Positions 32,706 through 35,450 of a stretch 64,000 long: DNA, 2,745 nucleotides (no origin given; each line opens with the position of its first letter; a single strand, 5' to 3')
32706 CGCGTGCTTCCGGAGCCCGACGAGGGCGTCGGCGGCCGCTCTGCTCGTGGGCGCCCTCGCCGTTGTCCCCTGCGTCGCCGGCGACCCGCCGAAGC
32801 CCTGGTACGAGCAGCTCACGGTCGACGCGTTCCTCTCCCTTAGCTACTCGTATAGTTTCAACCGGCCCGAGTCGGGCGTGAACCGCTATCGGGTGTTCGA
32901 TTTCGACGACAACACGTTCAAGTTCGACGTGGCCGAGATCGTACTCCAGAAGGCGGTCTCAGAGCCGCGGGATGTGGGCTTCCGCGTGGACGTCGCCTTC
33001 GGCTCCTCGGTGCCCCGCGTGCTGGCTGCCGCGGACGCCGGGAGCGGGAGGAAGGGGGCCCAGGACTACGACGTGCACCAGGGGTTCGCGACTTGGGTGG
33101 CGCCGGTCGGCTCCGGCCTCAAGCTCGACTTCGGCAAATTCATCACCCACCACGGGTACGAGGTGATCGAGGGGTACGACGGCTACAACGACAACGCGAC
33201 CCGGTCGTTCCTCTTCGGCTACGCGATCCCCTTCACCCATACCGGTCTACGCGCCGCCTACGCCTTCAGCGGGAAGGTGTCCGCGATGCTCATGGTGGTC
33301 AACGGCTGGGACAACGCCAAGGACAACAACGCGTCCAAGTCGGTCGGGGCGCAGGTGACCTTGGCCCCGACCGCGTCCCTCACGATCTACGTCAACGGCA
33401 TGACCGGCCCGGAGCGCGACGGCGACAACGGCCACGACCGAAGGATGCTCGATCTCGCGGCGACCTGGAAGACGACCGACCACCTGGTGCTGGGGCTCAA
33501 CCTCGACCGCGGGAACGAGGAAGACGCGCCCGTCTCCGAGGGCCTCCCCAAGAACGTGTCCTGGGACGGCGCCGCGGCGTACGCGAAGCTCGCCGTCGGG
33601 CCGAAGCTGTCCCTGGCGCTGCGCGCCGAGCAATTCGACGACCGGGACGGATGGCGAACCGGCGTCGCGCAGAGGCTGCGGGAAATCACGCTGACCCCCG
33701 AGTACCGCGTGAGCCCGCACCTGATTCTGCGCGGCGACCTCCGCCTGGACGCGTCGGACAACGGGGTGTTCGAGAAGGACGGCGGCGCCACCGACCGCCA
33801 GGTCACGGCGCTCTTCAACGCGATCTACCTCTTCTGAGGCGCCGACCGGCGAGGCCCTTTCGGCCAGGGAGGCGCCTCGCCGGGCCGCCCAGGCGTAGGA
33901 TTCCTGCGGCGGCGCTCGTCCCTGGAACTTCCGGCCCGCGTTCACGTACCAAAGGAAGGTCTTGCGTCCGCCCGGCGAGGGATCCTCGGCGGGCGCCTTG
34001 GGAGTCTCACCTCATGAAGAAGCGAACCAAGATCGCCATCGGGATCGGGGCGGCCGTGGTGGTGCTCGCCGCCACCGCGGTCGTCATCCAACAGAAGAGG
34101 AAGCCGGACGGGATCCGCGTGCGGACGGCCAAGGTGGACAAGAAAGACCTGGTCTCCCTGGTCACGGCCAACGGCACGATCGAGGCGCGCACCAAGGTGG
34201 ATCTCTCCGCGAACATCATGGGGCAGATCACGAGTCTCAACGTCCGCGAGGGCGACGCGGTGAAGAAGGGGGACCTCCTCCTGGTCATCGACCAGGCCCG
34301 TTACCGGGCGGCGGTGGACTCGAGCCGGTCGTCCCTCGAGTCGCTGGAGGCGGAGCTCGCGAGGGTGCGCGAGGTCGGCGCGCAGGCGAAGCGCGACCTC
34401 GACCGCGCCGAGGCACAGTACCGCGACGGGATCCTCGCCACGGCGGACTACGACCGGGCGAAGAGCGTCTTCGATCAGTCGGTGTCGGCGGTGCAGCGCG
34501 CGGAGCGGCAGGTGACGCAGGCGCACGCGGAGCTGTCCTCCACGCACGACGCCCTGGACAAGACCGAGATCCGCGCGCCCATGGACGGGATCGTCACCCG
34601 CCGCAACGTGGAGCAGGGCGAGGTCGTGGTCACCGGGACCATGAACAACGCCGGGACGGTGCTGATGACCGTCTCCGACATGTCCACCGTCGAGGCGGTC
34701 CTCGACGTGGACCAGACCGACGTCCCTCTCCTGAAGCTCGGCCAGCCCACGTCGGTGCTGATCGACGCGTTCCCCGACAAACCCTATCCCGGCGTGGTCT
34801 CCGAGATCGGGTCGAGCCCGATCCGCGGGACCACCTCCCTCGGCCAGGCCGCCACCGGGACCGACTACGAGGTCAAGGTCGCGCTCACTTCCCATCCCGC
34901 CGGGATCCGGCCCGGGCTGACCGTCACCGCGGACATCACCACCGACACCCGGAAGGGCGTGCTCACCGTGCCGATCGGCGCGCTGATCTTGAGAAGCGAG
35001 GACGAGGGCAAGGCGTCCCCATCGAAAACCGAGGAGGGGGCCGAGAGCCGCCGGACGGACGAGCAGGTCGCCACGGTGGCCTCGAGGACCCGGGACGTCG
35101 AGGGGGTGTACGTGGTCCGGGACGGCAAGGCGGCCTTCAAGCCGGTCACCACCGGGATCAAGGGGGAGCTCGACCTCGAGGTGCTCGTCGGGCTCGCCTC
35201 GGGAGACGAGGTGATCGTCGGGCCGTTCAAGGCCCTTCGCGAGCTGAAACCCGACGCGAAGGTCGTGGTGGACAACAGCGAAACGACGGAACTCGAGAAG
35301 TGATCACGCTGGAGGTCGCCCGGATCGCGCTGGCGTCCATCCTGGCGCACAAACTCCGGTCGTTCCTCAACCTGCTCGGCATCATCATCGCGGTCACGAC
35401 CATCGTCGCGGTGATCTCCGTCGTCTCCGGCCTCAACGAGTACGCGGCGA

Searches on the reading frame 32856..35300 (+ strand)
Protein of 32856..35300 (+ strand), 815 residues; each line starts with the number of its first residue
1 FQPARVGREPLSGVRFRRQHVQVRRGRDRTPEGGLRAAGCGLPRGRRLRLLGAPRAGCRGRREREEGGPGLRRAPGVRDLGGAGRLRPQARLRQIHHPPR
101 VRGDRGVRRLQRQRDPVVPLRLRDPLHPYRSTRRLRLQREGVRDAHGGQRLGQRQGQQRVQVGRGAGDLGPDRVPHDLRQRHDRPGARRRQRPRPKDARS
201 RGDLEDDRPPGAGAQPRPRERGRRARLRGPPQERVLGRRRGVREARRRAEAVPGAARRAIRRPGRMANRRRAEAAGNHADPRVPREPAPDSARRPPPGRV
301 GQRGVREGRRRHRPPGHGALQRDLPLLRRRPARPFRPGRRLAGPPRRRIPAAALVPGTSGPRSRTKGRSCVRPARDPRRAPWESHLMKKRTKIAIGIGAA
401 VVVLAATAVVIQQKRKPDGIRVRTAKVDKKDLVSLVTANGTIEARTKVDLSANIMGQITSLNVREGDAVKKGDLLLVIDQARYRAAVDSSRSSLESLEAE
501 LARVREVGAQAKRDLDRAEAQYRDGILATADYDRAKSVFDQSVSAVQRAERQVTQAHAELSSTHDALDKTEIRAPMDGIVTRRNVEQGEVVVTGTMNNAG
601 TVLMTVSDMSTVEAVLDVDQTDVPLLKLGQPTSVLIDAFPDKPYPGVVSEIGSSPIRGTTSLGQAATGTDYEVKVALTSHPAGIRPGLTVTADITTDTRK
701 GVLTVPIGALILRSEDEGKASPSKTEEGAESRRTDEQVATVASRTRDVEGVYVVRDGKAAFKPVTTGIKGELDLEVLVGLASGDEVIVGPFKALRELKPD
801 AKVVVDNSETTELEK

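Call 100: search_protein_families(library=pfam, proteins=[window:32856-35300:+], max_evalue=0.001)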
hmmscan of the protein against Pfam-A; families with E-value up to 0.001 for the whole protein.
window:32856-35300:+ (815 aa): 4 families
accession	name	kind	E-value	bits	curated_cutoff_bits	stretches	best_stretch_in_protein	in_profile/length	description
PF16576.10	HlyD_D23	-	5.6e-19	68.7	30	1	436-651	6-184/214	Barrel-sandwich domain of CusB or HlyD membrane-fusion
PF13437.12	HlyD_3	-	2.9e-18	67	22.2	1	572-687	2-106/106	HlyD family secretion protein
PF13533.13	Biotin_lipoyl_2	-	9.4e-11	41.7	29.8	1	454-479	7-32/32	Biotin-lipoyl like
PF00364.28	Biotin_lipoyl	-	0.00057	20.1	22.1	0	448-478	43-73/73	Biotin-requiring enzyme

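Call 101: search_protein_families(library=padloc, proteins=[window:32856-35300:+], max_evalue=0.001)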
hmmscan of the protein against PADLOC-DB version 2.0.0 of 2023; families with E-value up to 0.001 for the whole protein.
window:32856-35300:+ (815 aa): 0 families
